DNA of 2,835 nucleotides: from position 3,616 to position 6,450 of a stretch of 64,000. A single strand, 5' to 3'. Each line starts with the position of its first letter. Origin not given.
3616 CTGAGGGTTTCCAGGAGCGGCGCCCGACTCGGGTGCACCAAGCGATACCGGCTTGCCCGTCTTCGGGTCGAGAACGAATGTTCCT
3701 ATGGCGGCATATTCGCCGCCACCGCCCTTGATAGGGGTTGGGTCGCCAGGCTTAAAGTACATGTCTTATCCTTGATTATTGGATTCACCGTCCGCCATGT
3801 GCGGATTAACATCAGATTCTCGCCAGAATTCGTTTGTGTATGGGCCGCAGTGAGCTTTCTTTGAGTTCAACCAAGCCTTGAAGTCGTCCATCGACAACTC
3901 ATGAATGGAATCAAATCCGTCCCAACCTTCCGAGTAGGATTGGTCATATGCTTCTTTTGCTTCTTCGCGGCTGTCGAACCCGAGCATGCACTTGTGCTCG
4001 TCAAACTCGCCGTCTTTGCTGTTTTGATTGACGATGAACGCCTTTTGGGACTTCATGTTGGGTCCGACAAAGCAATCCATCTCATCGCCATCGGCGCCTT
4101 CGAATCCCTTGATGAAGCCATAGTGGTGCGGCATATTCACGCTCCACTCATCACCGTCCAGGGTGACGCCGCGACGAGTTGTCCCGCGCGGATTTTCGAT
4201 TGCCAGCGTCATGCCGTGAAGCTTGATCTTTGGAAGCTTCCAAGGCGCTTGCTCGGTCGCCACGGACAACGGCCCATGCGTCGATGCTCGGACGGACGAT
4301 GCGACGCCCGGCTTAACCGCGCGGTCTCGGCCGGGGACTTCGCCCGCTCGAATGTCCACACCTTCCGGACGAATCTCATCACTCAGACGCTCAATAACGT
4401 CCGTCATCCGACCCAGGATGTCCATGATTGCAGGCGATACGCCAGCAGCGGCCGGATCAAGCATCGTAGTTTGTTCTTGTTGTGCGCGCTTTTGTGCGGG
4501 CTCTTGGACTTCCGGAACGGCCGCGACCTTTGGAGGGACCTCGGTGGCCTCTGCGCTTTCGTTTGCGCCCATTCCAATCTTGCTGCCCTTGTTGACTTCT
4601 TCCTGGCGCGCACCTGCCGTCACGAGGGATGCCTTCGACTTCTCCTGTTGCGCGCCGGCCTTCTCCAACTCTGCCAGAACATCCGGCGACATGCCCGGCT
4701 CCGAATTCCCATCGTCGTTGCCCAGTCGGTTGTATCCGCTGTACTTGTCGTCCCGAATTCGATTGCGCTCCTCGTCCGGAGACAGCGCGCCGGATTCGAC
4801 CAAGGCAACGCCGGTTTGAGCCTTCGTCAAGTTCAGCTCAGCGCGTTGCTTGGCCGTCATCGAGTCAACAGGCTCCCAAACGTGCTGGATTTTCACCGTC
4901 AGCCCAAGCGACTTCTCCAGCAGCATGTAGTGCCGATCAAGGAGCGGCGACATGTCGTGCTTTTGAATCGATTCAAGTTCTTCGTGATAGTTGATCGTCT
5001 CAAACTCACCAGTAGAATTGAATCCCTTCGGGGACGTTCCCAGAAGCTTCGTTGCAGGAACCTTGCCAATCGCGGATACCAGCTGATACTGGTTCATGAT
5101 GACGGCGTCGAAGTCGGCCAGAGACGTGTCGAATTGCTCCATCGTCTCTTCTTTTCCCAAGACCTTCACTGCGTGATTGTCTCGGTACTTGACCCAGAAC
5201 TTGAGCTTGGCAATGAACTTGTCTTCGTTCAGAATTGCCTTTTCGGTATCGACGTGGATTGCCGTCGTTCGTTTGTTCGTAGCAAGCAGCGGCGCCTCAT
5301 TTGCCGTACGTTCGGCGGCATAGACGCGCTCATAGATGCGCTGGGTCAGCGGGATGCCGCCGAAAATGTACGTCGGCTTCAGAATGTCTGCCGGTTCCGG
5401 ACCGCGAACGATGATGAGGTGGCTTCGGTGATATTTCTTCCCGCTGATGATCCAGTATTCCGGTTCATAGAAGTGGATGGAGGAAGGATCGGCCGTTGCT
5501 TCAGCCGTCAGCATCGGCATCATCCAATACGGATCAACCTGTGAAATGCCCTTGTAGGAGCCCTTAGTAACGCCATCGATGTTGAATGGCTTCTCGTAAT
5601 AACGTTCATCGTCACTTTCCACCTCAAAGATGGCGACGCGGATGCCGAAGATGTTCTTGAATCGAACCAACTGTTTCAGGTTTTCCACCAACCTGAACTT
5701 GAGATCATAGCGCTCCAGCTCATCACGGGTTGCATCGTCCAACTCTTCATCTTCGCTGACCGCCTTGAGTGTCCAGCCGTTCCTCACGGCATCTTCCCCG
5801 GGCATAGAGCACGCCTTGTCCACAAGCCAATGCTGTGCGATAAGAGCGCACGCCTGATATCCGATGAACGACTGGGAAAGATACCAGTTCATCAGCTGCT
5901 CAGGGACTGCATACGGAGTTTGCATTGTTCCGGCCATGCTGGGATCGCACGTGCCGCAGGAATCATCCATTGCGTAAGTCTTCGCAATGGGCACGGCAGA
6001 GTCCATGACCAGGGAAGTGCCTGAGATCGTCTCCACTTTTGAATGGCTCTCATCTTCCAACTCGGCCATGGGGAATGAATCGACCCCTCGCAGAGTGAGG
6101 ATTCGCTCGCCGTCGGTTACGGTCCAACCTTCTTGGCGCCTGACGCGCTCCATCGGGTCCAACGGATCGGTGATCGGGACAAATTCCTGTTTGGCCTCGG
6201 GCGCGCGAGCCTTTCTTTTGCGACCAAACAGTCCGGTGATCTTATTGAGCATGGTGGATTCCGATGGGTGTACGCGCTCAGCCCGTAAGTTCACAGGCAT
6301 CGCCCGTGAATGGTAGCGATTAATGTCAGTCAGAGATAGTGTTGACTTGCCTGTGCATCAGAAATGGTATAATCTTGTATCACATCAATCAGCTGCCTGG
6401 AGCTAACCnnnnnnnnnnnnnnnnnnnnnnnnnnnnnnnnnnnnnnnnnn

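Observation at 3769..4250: Portal protein fused to a C-terminal inorganic-pyrophosphatase-like domain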

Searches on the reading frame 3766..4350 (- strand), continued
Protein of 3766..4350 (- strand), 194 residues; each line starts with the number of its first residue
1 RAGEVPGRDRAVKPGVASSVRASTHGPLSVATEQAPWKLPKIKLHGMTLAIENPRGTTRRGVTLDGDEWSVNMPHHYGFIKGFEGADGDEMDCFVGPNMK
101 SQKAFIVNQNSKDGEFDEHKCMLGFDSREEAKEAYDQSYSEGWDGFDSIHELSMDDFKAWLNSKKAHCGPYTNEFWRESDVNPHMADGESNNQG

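Call 59: search_solved_structures(query=A1, max_evalue=10, show_alignments=4)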
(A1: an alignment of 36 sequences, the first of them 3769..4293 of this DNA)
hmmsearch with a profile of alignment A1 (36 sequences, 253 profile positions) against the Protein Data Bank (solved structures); distinct sequences matched with E-value up to 10: 35.
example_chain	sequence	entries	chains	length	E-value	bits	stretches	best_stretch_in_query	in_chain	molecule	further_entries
9b41_L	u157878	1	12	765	8.8e-64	219.1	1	33-169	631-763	gp19 Portal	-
4ecp_A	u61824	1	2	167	0.0015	21.7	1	69-92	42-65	Inorganic pyrophosphatase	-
4z70_A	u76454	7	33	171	0.0022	21.2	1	69-92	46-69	Inorganic pyrophosphatase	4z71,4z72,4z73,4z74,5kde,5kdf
1sxv_A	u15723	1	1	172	0.0024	21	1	69-92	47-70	Inorganic pyrophosphatase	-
1wcf_A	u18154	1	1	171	0.0025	21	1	69-92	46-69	INORGANIC PYROPHOSPHATASE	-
5tea_A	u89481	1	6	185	0.0025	21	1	71-92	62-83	Inorganic pyrophosphatase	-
1ygz_A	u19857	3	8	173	0.0038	20.4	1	68-95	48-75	Inorganic pyrophosphatase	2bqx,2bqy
2uxs_A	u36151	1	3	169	0.0043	20.2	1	70-92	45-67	INORGANIC PYROPHOSPHATASE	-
3i4q_A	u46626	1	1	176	0.0051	20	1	71-92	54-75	APC40078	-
1mjw_A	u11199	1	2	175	0.02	18.1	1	72-92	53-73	INORGANIC PYROPHOSPHATASE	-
2au7_A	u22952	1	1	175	0.02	18.1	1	72-92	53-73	Inorganic pyrophosphatase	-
1mjz_A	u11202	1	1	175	0.02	18.1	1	72-92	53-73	INORGANIC PYROPHOSPHATASE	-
1i40_A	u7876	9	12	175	0.02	18.1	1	72-92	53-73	INORGANIC PYROPHOSPHATASE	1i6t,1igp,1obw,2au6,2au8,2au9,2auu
1faj_A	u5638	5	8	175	0.02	18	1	72-92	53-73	SOLUBLE INORGANIC PYROPHOSPHATASE | INORGANIC PYROPHOSPHATASE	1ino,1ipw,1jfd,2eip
4um4_A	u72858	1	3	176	0.02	18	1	72-92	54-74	INORGANIC PYROPHOSPHATASE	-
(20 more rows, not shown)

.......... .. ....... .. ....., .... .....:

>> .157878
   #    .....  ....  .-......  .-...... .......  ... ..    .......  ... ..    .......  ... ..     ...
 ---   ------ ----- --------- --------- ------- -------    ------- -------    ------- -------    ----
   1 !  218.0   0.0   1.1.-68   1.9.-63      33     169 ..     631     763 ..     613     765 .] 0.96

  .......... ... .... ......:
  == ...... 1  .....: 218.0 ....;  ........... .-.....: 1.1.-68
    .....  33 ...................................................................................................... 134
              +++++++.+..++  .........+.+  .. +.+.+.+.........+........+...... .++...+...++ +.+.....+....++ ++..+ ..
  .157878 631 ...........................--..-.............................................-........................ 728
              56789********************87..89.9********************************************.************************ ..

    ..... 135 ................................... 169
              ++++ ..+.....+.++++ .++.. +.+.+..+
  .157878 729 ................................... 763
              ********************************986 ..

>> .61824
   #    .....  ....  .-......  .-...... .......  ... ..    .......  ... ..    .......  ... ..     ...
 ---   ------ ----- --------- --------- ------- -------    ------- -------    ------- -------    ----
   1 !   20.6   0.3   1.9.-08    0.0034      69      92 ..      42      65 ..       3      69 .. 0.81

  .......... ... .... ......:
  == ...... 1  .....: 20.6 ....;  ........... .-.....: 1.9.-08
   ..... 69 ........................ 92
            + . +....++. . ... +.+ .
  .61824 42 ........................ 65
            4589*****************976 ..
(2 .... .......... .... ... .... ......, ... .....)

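Call 61: fold_search(model_id=the predicted structure, library=viral)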
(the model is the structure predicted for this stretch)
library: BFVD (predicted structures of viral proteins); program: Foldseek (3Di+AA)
matches with E <= 10: 644; with E <= 0.001: 23
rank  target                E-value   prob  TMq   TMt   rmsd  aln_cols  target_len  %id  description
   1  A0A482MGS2            5.8e-18  1.00  0.81  0.20   4.4       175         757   44  Portal protein [Serratia phage MTx]
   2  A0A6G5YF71            9.8e-17  1.00  0.69  0.14   7.9       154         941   38  (no name in the UniProt tables at hand)
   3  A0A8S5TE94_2          2.1e-16  1.00  0.72  0.11  10.1       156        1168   38  Type I restriction enzyme [Podoviridae sp. ctzXp5]
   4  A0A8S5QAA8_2          9.4e-16  1.00  0.74  0.09   9.5       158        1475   37  Type I restriction enzyme [Podoviridae sp. ctsfx1]
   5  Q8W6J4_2              1.9e-15  1.00  0.73  0.12   1.7       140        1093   41  (no name in the UniProt tables at hand)
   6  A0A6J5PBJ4            4.2e-15  1.00  0.77  0.49   1.3       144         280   40  Inorganic pyrophosphatase domain-containing protein [uncultured Caudovirales phage]
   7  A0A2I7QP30            6.3e-15  1.00  0.72  0.37   6.1       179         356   35  (no name in the UniProt tables at hand)
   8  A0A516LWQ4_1          8.0e-15  1.00  0.70  0.13  11.9       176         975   30  (no name in the UniProt tables at hand)
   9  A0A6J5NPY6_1          4.3e-14  1.00  0.73  0.12  17.8       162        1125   35  Uncharacterized protein [uncultured Caudovirales phage]
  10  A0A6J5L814            6.8e-14  1.00  0.66  0.27  13.1       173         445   34  Inorganic pyrophosphatase domain-containing protein [uncultured Caudovirales phage]
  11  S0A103                2.3e-13  1.00  0.71  0.19   1.9       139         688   37  Putative tail protein [Cellulophaga phage phi13:1]
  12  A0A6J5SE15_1          8.6e-13  1.00  0.74  0.10   1.8       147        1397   34  Helicase/UvrB, N-terminal [uncultured Caudovirales phage]
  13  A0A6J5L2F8            2.4e-12  1.00  0.65  0.28   1.9       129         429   32  Inorganic pyrophosphatase domain-containing protein [uncultured Caudovirales phage]
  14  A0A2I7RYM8            3.4e-12  1.00  0.67  0.65   1.7       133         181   38  (no name in the UniProt tables at hand)
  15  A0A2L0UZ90            3.6e-12  1.00  0.70  0.41   2.8       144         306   26  Mega protein [Agrobacterium phage Atu_ph07]
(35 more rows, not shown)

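Call 71: search_protein_representatives(protein=window:3769-4293:-)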
Query: 175 residues. Proteins with E-value up to 0.001 (for the whole library): 11375; up to 1e-10: 9803; up to 1e-30: 815. The best 150 are listed.
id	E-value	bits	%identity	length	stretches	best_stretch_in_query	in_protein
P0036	1.0e-63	231.0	42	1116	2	22-146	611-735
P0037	1.4e-55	204.4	58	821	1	18-168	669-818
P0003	1.7e-49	184.6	54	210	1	7-150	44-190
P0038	5.9e-46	173.1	56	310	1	3-144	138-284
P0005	3.6e-45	170.5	58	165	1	46-170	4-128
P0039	1.1e-44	168.9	57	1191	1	15-146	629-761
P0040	1.7e-44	168.3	57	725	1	18-144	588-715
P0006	2.1e-44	168.0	53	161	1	16-144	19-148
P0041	1.3e-43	165.5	56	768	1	8-146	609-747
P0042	4.0e-43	163.8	49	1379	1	8-147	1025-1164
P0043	5.7e-43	163.3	50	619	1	10-146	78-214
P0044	2.2e-42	161.4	43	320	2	22-120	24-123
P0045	8.9e-42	159.4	51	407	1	18-152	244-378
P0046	1.3e-41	158.9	39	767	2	22-122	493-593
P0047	4.2e-41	157.2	52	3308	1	16-153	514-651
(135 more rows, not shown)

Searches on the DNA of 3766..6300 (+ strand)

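Call 6: search_dna_similar(query=window:3766-6300:+, collection=phages, mode=near, max_rows=25)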
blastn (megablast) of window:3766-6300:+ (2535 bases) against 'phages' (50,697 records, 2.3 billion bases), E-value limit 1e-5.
Records with a match: 117; places in all: 117; records where one place covers at least 80% of the query: 0.
Best place of each record, by identity: 60-80% 117.
By first word of the organism name: Pseudomonas 114; Xanthomonas 2; Burkholderia 1.
By host as written in the record: Pseudomonas aeruginosa 37; Pseudomonas aeruginosa PAO1 37; Pseudomonas sp. 12; - 11; Pseudomonas aeruginosa PA14 5; Pseudomonas aeruginosa ATCC 27853 4; Xanthomonas campestris 2; Pseudomonas aeruginosa PAER3_44 2; and 7 more.
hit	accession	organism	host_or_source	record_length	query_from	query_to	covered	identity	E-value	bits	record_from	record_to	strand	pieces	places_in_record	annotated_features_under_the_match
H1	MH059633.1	Xanthomonas phage Carpasina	Xanthomonas campestris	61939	1153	2105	38%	73.3%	2e-83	316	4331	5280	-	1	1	hypothetical protein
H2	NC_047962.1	Xanthomonas phage Carpasina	Xanthomonas campestris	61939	1153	2105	38%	73.3%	2e-83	316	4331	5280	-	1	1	minor head protein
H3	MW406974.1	Pseudomonas phage TH15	Pseudomonas aeruginosa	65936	1144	1899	30%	74.5%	5e-85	322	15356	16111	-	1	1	hypothetical protein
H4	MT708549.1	Burkholderia phage Maja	Burkholderia gladioli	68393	1193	1900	28%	78.9%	5e-130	472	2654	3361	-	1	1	minor head protein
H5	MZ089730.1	Pseudomonas phage PSA09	wastewater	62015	1152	1899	30%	74.5%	3e-82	313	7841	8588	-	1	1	hypothetical protein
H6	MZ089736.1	Pseudomonas phage PSA25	wastewater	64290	1144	1830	27%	74.8%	5e-80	305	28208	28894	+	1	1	hypothetical protein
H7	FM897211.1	Pseudomonas phage 14-1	-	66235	205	363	6%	76.9%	5e-15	90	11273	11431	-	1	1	minor head-like protein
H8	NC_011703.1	Pseudomonas phage 14-1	-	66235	205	363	6%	76.9%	5e-15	90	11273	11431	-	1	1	minor head protein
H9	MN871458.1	Pseudomonas phage Pa-G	Pseudomonas aeruginosa PAO1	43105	207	363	6%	77.8%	3e-17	97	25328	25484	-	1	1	record has no annotation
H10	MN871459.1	Pseudomonas phage Pa-H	Pseudomonas aeruginosa PAO1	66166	207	363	6%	77.8%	3e-17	97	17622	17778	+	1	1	record has no annotation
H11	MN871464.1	Pseudomonas phage Pa-M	Pseudomonas aeruginosa PAO1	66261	207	363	6%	77.8%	3e-17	97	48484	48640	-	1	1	record has no annotation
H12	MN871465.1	Pseudomonas phage Pa-N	Pseudomonas aeruginosa PAO1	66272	207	363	6%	77.8%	3e-17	97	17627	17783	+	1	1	record has no annotation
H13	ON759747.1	Pseudomonas phage PA_LZ7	Pseudomonas aeruginosa PAO1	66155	207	363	6%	77.8%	3e-17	97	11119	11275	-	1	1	putative minor head protein | structure protein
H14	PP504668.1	Pseudomonas phage vB_PaeM_H24-1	Pseudomonas aeruginosa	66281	207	363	6%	77.8%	3e-17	97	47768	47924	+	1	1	minor head protein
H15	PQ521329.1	Pseudomonas phage vB_PaeM_1384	Pseudomonas aeruginosa PAO1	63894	207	363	6%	77.8%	3e-17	97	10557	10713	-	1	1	record has no annotation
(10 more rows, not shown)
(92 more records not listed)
